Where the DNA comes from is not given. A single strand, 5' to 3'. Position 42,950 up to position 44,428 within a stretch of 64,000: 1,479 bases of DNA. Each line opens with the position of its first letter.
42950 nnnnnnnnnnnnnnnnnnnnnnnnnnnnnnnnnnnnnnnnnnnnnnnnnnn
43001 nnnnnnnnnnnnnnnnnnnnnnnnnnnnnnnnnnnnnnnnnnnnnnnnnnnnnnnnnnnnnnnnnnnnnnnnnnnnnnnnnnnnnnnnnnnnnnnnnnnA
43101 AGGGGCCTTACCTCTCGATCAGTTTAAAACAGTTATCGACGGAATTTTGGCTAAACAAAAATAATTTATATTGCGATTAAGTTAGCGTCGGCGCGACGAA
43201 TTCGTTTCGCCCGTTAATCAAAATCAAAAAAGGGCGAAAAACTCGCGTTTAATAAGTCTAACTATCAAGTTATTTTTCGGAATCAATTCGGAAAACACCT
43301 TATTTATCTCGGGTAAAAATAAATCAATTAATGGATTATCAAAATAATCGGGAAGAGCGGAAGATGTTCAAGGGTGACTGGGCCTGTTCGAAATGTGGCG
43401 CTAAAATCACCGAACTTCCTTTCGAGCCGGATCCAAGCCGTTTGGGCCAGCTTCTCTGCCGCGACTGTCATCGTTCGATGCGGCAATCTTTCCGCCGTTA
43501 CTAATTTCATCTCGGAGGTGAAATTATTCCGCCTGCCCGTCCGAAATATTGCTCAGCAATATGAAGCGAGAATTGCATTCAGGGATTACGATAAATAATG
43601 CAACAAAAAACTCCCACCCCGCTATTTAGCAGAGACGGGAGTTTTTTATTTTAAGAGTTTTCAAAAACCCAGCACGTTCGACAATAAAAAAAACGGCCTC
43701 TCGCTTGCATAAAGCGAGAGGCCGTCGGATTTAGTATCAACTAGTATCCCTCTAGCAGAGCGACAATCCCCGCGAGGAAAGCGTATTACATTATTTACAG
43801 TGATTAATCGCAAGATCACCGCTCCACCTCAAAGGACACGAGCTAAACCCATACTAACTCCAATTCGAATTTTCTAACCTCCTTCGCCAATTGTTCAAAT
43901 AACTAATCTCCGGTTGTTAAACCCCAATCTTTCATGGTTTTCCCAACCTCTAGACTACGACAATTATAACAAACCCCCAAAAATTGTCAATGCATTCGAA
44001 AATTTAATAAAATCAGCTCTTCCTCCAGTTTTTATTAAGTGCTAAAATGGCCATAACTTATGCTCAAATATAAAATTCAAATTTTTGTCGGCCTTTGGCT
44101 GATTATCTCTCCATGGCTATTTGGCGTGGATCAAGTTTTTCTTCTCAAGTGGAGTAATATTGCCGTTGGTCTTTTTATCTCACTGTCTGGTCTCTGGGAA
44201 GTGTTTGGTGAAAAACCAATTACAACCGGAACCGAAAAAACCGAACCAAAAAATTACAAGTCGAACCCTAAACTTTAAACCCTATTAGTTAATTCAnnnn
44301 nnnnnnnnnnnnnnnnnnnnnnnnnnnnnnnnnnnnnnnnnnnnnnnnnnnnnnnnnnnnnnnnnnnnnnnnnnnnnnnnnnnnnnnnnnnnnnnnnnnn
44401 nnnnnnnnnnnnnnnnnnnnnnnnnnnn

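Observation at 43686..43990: Promoter-to-terminator-delimited about 270-nt non-coding transcript on the minus strand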

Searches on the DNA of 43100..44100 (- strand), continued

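Call 56: search_dna_similar(query=window:43660-44059:-, collection=plasmids, mode=distant, max_evalue=1, max_rows=10)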
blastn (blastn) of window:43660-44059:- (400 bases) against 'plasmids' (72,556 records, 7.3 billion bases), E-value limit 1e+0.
No match.

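Call 71: search_rna_families(source=window, start=43680, end=43965, threshold=evalue, max_evalue=10)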
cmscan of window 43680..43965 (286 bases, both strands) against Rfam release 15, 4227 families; matches with E-value up to 10: 5.
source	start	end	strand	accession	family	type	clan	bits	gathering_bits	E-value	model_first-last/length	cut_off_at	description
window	43686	43781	-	RF00515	PyrR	Cis-reg;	-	21.5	54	0.71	1-115/115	no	PyrR binding site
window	43685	43725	+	RF02844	RefA9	Gene; antisense;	-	18.6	49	1.5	26-64/64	no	Enterococcus sRNA A9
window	43687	43721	-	RF02401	ClpQY_promoter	Cis-reg;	-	15.4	42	0.38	1-29/57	no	ClpQY promoter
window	43684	43734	-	RF03416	mir-7383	Gene; miRNA;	-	13.6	88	5.4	1-59/59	no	mir-7383 microRNA precursor family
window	43816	43876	-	RF02145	MEG8_1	Gene; lncRNA;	-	12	70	1.4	1-97/97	no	Maternally expressed 8 exon 1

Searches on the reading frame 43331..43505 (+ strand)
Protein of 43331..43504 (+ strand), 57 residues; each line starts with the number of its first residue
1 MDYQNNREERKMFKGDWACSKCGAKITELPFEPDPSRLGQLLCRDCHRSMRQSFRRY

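Call 13: search_protein_families(library=pfam, proteins=[window:43365-43505:+], max_evalue=0.01)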
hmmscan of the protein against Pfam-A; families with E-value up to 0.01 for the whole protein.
window:43365-43505:+ (47 aa): 0 families

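Call 36: search_protein_families(library=pfam, proteins=[window:43364-43501:+], max_evalue=10)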
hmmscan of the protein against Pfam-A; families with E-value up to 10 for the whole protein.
seq(46 aa): 18 families
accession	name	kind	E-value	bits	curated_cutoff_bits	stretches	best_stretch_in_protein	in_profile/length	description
PF23477.1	zf_Tbcl_2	-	5.1e-07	29.7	27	1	7-40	7-37/37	Probable treble clef zinc finger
PF18439.7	zf_UBZ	-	0.0028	17.7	25.6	1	5-17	2-14/32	Ubiquitin-Binding Zinc Finger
PF21362.3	Sina_RING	-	0.0095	16.5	29.3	1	4-19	18-33/35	E3 ubiquitin-protein ligase sina/sinah, RING finger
PF10764.14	Gin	-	0.021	15.3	27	1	27-39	15-27/45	Inhibitor of sigma-G Gin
PF08271.17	Zn_Ribbon_TF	-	0.025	14.5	29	1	4-24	18-38/43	TFIIB zinc-binding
PF12773.13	DZR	-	0.026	15.1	27.3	1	7-42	14-37/45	Double zinc ribbon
PF14279.12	HNH_5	-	0.027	14.9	27.5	1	26-43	31-47/56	HNH endonuclease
PF24458.1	DUF7573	-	0.028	14.8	30.2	1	5-36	11-37/39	Domain of unknown function (DUF7573)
PF23550.1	zf_Tbcl_Rhp7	-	0.028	14.4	27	1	28-39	26-37/39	DNA repair protein rhp7 treble clef domain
PF23145.1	Zf_2nd_IFT121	-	0.042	14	25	1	6-17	17-28/45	IFT121, second zinc finger domain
PF00641.23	Zn_ribbon_RanBP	-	0.05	13.3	27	1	3-13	2-12/30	Zn-finger in Ran binding protein and others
PF13248.11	Zn_ribbon_3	-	0.07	13.1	27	1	8-15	5-12/26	zinc-ribbon domain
PF01258.23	zf-dskA_traR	-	0.083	13.4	24.9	1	8-16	6-14/36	Prokaryotic dksA/traR C4-type zinc finger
PF24292.1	DUF7479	-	0.086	13.4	27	1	5-17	2-14/60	Domain of unknown function (DUF7479)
PF14599.11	zinc_ribbon_6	-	0.12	12.7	27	1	26-44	26-44/59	Zinc-ribbon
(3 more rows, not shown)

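Call 64: find_encoding_contigs(protein=window:43331-43504:+, flank=3000, max_places=10)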
Protein window:43331-43504:+ (57 aa): 1 contig read that carries it; 1 place shown.
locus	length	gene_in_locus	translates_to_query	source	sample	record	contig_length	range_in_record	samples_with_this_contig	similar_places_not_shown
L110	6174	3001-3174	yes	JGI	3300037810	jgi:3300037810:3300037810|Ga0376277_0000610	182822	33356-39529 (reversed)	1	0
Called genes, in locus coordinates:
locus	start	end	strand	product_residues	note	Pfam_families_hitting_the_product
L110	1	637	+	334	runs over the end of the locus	PF01073:3Beta_HSD, PF01370:Epimerase, PF02719:Polysacc_synt_2, PF07993:NAD_binding_4 (weak), PF16363:GDP_Man_Dehyd (weak)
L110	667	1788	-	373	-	PF02397:Bac_transf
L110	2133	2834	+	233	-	PF13098:Thioredoxin_2 (faint), PF13462:Thioredoxin_4, PF01323:DSBA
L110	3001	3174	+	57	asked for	PF23477:zf_Tbcl_2 (weak)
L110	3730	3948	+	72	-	PF03779:SPW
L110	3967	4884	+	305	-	PF01134:GIDA (faint), PF03486:HI0933_like (faint), PF07992:Pyr_redox_2, PF12831:FAD_oxidored (weak), PF13738:Pyr_redox_3, PF00070:Pyr_redox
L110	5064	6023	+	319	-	-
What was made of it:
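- Tried and rejected: Looking up the zinc-ribbon protein to find more contigs returned only the source contig (call 64).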

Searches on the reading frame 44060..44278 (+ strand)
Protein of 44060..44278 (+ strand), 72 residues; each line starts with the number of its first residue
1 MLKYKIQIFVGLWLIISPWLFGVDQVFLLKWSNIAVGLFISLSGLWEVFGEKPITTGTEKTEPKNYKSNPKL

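Call 13: search_protein_families(library=pfam, proteins=[window:44060-44278:+], max_evalue=0.01)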
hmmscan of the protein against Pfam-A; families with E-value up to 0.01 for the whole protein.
window:44060-44278:+ (72 aa): 1 family
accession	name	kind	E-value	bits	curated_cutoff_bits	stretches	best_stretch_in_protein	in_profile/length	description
PF03779.20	SPW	-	3.7e-08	34.2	31.5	1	6-49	5-47/93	SPW repeat domain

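Call 49: find_homologous_proteins(query=window:44060-44278:+, max_evalue=0.00001)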
Query window:44060-44278:+ (72 aa): 3 proteins with E <= 0.00001 among 3 candidates.
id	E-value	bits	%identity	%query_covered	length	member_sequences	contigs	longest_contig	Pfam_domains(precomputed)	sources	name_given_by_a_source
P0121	7.3e-40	152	96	99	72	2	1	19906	PF03779.21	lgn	-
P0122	1.2e-32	129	85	99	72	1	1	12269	PF03779.21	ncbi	-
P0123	2.0e-29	118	81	93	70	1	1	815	PF03779.21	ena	-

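Call 50: find_encoding_contigs(protein=P0123, flank=6000, max_places=6)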
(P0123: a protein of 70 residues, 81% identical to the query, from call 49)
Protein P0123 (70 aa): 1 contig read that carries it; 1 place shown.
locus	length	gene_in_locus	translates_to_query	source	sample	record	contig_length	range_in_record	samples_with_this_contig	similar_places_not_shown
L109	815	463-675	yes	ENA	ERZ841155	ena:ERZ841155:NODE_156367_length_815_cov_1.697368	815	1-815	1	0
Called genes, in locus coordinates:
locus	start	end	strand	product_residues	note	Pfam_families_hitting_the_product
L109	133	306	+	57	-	PF23477:zf_Tbcl_2 (weak)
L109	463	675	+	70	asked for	PF03779:SPW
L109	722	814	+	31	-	?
